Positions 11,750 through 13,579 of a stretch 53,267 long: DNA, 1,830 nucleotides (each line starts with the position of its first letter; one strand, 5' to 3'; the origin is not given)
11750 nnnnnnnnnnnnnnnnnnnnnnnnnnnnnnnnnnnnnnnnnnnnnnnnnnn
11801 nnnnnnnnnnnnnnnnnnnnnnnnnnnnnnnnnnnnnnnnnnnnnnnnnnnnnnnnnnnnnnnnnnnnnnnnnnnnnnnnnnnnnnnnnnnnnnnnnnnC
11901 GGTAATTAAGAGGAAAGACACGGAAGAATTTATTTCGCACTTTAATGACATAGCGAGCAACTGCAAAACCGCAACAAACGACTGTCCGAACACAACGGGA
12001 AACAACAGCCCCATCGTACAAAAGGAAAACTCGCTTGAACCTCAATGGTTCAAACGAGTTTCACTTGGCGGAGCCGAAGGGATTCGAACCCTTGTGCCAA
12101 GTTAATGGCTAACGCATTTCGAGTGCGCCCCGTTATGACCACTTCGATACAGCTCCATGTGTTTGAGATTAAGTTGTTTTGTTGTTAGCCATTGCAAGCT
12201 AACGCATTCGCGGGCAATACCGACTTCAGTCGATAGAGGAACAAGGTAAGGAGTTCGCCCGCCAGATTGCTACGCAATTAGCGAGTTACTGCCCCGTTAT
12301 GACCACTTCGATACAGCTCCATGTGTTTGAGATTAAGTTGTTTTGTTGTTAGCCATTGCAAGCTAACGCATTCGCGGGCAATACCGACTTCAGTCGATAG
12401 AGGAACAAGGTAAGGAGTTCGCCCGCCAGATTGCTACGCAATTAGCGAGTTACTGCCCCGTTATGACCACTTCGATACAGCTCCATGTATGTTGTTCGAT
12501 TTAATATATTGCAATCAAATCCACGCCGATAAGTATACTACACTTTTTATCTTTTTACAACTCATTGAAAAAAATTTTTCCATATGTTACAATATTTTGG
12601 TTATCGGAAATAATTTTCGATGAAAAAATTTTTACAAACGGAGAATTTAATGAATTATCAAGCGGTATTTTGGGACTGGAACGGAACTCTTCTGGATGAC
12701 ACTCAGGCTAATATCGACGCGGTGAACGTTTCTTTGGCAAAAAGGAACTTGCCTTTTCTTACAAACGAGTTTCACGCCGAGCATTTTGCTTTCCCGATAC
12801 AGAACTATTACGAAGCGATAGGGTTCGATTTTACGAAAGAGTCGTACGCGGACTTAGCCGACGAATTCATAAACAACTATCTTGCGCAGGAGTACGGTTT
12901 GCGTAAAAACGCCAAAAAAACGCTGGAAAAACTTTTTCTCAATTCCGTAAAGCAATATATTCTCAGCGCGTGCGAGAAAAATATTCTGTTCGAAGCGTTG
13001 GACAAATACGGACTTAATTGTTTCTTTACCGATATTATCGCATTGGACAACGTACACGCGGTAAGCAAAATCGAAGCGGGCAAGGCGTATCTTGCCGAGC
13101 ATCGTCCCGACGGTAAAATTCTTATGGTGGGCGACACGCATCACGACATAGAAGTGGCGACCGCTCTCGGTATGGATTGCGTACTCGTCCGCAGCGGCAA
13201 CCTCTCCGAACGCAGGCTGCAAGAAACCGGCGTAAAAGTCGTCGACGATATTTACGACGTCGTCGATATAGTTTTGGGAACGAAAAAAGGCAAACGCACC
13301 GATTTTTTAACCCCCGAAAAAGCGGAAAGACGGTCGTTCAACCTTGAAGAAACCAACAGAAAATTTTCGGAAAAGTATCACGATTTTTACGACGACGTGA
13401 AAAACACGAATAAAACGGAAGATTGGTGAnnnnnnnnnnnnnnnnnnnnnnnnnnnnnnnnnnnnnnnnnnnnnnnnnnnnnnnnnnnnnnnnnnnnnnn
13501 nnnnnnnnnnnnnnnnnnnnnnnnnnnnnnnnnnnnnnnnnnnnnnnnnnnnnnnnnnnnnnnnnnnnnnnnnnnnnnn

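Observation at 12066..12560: Array of tRNA-Ser 5'-half pseudo-genes with a structured insert in place of the anticodon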

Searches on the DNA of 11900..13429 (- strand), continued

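Call 92: search_with_rna_model(model_id=R1, sources=[window, L001, L002, L004, L006, L007, L009, L010, L111, L112, L113, L114, L115, L116, L117, L118, L119, L120, L121, L122, L123, L124, L125, L126, L127, L128, L129, L130, L131, L132, L133, L134, L135, L136, L137, L138, L139, L140, L141, L142, L143, L144, L147, L149, L151, L155, L157, L160, L163, L165, L166], max_evalue=1)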
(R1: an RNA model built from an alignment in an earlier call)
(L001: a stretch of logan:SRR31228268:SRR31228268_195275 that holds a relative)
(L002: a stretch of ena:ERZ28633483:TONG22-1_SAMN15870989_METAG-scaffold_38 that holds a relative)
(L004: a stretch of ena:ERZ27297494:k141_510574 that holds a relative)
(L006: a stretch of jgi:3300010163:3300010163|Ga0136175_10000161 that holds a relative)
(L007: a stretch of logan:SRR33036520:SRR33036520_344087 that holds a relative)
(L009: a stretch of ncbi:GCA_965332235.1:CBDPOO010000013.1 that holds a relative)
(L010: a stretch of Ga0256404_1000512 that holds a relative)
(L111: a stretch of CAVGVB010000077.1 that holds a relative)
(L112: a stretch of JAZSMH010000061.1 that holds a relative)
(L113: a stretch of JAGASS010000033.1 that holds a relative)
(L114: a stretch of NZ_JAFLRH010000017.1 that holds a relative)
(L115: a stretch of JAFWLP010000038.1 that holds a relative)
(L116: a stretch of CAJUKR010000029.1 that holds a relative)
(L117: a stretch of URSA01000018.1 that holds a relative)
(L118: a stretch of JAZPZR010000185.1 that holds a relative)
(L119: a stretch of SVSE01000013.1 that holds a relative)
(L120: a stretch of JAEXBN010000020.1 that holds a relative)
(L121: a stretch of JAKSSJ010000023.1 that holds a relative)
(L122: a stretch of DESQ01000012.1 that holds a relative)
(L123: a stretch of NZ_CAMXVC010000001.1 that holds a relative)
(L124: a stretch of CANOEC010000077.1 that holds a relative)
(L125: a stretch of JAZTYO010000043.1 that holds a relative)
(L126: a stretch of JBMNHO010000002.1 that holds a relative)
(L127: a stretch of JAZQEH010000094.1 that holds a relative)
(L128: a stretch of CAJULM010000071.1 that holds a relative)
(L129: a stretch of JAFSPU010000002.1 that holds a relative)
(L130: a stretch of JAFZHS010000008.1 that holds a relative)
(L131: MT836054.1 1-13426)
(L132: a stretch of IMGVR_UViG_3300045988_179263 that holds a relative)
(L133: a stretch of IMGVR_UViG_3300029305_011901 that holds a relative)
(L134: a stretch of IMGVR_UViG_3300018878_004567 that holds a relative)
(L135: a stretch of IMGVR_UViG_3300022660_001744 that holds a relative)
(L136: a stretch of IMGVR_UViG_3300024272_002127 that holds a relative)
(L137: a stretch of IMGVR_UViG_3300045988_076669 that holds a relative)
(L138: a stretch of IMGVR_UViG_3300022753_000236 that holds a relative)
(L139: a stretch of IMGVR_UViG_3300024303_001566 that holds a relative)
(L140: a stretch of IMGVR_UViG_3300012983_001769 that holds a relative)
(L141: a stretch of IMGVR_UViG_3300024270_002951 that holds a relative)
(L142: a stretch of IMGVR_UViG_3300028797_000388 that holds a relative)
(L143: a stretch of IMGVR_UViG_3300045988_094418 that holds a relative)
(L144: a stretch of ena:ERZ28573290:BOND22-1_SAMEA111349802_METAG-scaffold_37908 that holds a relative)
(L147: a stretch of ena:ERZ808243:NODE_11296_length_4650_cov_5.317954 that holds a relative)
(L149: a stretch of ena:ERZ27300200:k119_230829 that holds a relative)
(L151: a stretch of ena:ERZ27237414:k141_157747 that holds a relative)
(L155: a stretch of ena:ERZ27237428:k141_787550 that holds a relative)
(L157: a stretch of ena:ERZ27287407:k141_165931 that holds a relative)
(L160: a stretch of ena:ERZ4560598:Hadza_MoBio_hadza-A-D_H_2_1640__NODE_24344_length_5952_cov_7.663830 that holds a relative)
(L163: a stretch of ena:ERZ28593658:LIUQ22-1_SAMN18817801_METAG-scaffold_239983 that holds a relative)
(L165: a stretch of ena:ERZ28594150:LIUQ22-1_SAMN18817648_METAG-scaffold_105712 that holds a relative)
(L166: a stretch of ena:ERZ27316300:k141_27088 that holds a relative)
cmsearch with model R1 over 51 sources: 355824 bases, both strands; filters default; matches with E-value up to 1: 47.
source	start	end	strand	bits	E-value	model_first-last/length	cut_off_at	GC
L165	803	962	+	161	1.6e-43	1-163/163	no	0.42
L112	1299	1457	-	157.9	1.2e-42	1-163/163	no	0.43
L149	615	778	-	153.5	2.3e-41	1-163/163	no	0.45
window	12157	12320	-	153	3.2e-41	1-163/163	no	0.48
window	12321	12484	-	153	3.2e-41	1-163/163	no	0.48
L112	1141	1298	-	149.8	2.7e-40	1-163/163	no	0.44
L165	963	1050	+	88.4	1.1e-22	1-91/163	3'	0.48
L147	1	55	-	65.5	4.5e-16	1-55/163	3'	0.47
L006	9741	9856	-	40.2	8.5e-09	1-163/163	no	0.49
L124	3552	3694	-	38.8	2.2e-08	1-163/163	no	0.5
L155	336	454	-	38.5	2.7e-08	1-163/163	no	0.52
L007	1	46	-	38.3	2.9e-08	1-50/163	3'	0.54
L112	999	1140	-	38.3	3e-08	1-163/163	no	0.47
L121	4375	4527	+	38.1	3.4e-08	1-163/163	no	0.54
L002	9734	9846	-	38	3.6e-08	1-163/163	no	0.52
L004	856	968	-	38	3.6e-08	1-163/163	no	0.52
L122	722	856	+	37.9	3.8e-08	1-163/163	no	0.52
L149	453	614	-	37.6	4.7e-08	1-163/163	no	0.46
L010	1681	1801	-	37.6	4.8e-08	1-163/163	no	0.5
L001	1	36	-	37.4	5.3e-08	1-38/163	3'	0.58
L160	2066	2190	-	36.3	1.1e-07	1-163/163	no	0.51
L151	1302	1426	-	35.3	2.2e-07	1-163/163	no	0.51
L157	2067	2190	-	35.2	2.4e-07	1-163/163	no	0.52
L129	7229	7334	-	35.1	2.4e-07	1-163/163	no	0.54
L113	96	212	+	35.1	2.4e-07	1-163/163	no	0.41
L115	1001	1091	-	34.8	3e-07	1-163/163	no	0.44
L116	2446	2616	-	34.3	4.3e-07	1-163/163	no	0.46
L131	13395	13426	+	33.5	7.3e-07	1-32/163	3'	0.56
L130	7904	8000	+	32.5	1.4e-06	1-98/163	3'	0.54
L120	1222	1370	-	31.9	2e-06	1-163/163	no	0.47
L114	725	849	+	31.3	3e-06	1-163/163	no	0.55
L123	2832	2944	-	31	3.6e-06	1-163/163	no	0.47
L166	697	724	+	30.8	4.4e-06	1-28/163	3'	0.54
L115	773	880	-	29.6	9.3e-06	1-163/163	no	0.54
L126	7776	7892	-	29.5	9.8e-06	1-163/163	no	0.56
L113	287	437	+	29.2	1.2e-05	1-163/163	no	0.49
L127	2285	2466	-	28.8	1.6e-05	1-163/163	no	0.52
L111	87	274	-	26.7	6.5e-05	1-163/163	no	0.47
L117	2349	2477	-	26.2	8.8e-05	1-163/163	no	0.53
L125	6451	6578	+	25.8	0.00012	1-163/163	no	0.52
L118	1708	1834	-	23.3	0.00062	1-163/163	no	0.51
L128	189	266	-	22.9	0.00078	1-163/163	no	0.53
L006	10940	11050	-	18.7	0.013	1-163/163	no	0.36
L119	3098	3195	+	16.3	0.061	1-163/163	no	0.46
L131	11287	11428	-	15.3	0.12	1-163/163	no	0.35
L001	37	206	-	14.4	0.23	1-163/163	no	0.41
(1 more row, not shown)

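Call 94: search_rna_families(sources=[L165, L149], threshold=evalue, max_evalue=1)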
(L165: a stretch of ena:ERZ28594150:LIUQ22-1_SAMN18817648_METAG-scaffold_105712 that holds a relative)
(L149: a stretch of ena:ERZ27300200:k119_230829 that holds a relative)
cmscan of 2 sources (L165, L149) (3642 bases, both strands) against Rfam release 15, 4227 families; matches with E-value up to 1: 2.
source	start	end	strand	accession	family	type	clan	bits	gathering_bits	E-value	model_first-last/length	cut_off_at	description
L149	527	614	-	RF00005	tRNA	Gene; tRNA;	CL00001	50.8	29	3.5e-09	1-71/71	no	tRNA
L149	527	578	+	RF04351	Plastid-psbl-rps4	Cis-reg;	-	25.1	68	0.037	1-53/53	no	Plastid-psbl-rps4 3UTR RNA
